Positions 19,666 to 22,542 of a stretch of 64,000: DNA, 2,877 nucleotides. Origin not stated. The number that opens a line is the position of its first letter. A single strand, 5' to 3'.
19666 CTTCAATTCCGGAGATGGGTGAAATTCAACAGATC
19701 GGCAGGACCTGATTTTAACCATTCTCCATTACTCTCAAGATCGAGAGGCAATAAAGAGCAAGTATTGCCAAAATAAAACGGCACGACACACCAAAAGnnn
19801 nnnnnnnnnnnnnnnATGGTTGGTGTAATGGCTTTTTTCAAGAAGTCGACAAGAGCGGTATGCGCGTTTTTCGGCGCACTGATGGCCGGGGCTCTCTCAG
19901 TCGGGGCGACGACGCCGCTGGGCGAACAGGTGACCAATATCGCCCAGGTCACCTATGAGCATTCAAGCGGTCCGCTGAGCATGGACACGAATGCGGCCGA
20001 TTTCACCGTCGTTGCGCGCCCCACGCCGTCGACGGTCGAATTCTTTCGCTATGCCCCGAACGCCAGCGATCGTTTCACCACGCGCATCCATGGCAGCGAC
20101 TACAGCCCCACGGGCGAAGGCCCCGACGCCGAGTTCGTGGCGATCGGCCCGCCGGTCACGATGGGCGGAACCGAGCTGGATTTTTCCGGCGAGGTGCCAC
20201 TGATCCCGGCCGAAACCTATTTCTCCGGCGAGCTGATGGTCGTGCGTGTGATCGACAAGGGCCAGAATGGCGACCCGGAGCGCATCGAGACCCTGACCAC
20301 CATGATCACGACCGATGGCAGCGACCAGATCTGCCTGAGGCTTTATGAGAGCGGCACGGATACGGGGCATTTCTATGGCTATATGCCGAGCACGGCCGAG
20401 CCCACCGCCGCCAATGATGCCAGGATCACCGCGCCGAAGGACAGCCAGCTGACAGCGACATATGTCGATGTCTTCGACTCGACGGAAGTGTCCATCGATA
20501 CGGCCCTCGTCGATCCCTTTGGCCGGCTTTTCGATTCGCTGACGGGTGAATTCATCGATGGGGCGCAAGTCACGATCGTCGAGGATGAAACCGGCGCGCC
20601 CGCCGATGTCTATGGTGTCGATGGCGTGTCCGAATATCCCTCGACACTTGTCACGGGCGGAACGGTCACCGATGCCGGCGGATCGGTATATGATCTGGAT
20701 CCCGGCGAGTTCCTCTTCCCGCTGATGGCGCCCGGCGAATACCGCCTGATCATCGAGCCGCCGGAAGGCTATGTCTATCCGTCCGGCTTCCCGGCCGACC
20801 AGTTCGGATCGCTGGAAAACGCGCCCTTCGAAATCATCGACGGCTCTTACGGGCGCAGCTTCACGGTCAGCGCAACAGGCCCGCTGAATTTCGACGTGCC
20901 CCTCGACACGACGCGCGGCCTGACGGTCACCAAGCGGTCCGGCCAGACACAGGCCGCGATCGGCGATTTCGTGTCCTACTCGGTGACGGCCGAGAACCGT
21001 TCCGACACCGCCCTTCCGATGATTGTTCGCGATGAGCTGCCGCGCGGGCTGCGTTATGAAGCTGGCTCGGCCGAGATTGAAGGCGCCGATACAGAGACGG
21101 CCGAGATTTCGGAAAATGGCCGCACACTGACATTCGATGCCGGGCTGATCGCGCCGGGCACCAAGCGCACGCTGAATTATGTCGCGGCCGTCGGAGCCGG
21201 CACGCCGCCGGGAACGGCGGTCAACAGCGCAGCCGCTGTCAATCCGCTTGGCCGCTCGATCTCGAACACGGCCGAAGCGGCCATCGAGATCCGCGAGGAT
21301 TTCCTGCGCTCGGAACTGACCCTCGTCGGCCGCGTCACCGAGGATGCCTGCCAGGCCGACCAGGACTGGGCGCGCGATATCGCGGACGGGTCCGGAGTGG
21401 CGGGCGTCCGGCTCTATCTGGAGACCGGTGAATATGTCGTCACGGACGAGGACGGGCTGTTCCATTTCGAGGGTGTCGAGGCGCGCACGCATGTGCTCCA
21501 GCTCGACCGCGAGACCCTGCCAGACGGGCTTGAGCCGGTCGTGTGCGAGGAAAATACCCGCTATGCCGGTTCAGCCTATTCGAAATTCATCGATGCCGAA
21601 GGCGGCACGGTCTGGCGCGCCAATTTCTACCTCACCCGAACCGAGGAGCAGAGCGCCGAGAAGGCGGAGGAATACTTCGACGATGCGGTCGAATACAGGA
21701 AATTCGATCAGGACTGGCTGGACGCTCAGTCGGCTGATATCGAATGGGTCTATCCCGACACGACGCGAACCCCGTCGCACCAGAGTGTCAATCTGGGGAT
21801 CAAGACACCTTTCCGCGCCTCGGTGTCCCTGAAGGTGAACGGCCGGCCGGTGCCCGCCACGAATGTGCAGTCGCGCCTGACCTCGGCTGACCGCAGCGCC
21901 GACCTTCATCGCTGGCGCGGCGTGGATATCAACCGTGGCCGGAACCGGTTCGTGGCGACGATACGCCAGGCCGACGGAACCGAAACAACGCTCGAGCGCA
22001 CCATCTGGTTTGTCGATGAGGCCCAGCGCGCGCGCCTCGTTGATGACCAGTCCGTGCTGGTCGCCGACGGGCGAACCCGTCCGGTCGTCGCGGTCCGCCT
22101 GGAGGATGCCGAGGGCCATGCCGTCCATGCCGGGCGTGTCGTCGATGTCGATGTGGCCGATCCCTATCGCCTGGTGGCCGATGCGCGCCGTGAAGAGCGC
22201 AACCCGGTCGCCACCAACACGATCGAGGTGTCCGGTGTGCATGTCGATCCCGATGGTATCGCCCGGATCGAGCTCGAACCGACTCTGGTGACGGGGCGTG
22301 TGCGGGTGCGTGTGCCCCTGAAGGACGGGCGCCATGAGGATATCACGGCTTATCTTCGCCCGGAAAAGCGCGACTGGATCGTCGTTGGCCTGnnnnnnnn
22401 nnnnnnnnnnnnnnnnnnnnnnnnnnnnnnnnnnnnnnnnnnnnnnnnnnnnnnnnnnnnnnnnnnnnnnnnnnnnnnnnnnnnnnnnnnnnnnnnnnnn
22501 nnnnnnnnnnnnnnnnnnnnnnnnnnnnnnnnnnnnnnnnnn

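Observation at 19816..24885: Gene C: chimeric ~1690-aa protein combining an Ig-fold stalk with an unusually large C-terminal barrel-like region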

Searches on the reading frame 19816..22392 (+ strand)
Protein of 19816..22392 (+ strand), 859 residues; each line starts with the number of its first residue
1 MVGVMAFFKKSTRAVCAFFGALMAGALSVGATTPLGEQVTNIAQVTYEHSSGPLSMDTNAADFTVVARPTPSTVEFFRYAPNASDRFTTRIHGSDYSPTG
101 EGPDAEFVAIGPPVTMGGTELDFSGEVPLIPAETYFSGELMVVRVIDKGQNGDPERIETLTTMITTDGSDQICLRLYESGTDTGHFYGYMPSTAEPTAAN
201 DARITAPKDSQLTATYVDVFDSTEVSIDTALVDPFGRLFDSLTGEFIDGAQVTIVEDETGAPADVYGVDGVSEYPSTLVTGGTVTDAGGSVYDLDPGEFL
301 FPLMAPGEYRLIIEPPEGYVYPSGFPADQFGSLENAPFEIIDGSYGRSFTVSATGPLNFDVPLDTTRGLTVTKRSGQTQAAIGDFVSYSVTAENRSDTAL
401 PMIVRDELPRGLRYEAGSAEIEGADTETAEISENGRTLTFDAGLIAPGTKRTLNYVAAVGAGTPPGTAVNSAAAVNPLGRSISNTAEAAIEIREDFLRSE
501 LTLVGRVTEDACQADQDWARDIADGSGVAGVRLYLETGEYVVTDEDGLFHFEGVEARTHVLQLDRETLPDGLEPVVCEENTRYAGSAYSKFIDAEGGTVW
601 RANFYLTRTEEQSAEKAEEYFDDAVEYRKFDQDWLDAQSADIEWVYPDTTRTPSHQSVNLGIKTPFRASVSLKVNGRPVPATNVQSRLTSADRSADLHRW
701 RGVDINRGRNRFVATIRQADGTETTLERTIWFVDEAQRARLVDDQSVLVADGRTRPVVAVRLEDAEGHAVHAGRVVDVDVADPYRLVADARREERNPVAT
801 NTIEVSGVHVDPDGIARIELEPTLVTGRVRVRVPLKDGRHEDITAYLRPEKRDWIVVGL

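Call 84: predict_structure(alignment_id=A4)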
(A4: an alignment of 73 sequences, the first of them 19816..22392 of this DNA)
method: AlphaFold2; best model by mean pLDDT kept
length: 859 residues; sequences in the alignment: 73
mean_pLDDT: 85.3   pTM: 0.51
mean pLDDT of the five models: 85.3, 84.4, 83.0, 83.0, 81.4
residues with pLDDT >= 90: 448; 70-90: 309; 50-70: 63; < 50: 39
segments of 3 or more residues with pLDDT < 50: 1-10, 27-29, 496-499, 613-617, 798-804, 853-859
pLDDT, mean of each block of 10 residues (from residue 1): 42 57 51 69 82 81 76 94 93 94 89 87 93 91 88 77 94 95 92 93 92 91 90 89 93 96 92 95 92 93 95 93 90 92 95 92 86 94 92 86 93 93 87 92 90 94 90 89 92 63 85 65 77 82 85 81 84 78 68 76 85 54 84 92 91 91 94 94 87 94 93 94 94 93 90 86 93 89 79 53 64 91 84 89 88 46
secondary structure, 60 per line:
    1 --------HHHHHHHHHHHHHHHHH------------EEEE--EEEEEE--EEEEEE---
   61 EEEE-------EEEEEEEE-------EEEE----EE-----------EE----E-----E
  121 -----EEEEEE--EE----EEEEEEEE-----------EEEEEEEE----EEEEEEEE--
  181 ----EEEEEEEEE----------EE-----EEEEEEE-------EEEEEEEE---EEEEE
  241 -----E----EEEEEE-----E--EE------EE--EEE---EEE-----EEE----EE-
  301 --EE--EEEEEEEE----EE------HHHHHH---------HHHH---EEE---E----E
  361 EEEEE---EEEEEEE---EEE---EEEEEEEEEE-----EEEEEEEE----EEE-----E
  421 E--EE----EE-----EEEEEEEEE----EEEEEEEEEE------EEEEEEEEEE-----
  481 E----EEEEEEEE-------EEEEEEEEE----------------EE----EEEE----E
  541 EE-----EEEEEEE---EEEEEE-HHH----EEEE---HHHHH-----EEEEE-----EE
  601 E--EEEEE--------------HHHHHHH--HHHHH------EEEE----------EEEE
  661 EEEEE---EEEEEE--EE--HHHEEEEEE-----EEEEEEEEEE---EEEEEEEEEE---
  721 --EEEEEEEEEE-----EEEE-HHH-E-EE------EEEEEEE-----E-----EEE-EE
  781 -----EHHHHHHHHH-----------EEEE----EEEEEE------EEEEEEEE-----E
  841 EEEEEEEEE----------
elements in order (helices of 4 or more, strands of 3 or more residues): H9-25 E38-41 E44-49 E52-57 E61-64 E72-79 E87-90 E126-131 E140-147 E159-166 E171-178 E185-193 E211-217 E225-232 E236-240 E251-256 E277-279 E283-285 E291-293 E307-314 H327-332 H342-345 E349-351 E360-365 E369-375 E379-381 E385-394 E400-407 E412-414 E437-445 E450-459 E466-475 E486-493 E501-509 E532-535 E540-542 E548-554 E558-563 E572-575 H579-583 E589-593 E599-601 E604-608 H623-629 H632-636 E643-646 E657-665 E669-674 E684-689 E695-704 E708-717 E723-732 E738-741 E757-763 E775-777 H787-795 E807-810 E815-820 E827-834 E840-849

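Call 88: fold_search(model_id=the predicted structure, library=pdb)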
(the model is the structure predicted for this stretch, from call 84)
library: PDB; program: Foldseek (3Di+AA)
matches with E <= 10: 1977; with E <= 0.001: 306
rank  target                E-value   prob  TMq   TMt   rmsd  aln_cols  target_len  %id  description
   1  3rkp_B                8.7e-12  1.00  0.15  0.28  14.6       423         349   12  Crystal structure of BcpA*(D312A), the major pilin subunit of Bacillus cereus (released 2012-05-30)
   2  7q60                  1.4e-11  1.00  0.11  0.08  53.2       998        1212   10  Structure of TEV cleaved A2ML1 (A2ML1-TE) (released 2022-04-20)
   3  5a42                  1.7e-11  1.00  0.10  0.06  52.8      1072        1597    9  Cryo-EM single particle 3D reconstruction of the native conformation of E. coli alpha-2-macroglobulin (ECAM) (released 2015-07-29)
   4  7q62_B                4.4e-11  1.00  0.11  0.12  44.6       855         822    9  Structure of TEV cleaved A2ML1 dimer (A2ML1-TT dimer) (released 2022-04-20)
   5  4u4j                  1.8e-10  1.00  0.09  0.06  52.6      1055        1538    9  Crystal structure of Salmonella alpha-2-macroglobulin mutant Y1175G (released 2014-09-17)
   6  6tav_B                3.3e-10  1.00  0.11  0.08  44.8       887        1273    9  Crystal structure of endopeptidase-induced alpha2-macroglobulin (released 2021-05-12)
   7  7som_D                3.4e-10  1.00  0.11  0.07  50.5      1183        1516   10  Ciliary C2 central pair apparatus isolated from Chlamydomonas reinhardtii (released 2022-04-13)
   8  9u61_E                5.2e-10  1.00  0.09  0.06  53.1      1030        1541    8  CP/MBL pathways C3 convertase C4b2a and C3 complex (released 2026-01-14)
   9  9qk2_F                5.5e-10  1.00  0.09  0.12  44.2       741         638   10  Structure of the Complement classical and lectin pathway C3 convertase in complex with substrate C3 (released 2025-12-24)
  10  8b0g_A                6.6e-10  1.00  0.09  0.07  46.3       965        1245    9  2C9, C5b9-CD59 structure (released 2023-02-22)
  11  7qiv_A                6.9e-10  1.00  0.10  0.13  43.4       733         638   10  Structure of human C3b in complex with the EWE nanobody (released 2022-02-16)
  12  6tav_A                7.2e-10  1.00  0.10  0.07  55.6      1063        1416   10  Crystal structure of endopeptidase-induced alpha2-macroglobulin (released 2021-05-12)
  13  7q1y_A                8.7e-10  1.00  0.10  0.07  47.5       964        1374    8  X-ray structure of human A2ML1 (released 2022-04-20)
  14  4u48                  8.7e-10  1.00  0.10  0.06  54.4      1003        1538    9  Crystal structure of Salmonella alpha-2-macroglobulin (released 2014-09-17)
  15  9ijj_4J               9.6e-10  1.00  0.12  0.14  39.8       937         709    8  In situ structure of the central apparatus in mouse sperm axoneme. (released 2025-06-04)
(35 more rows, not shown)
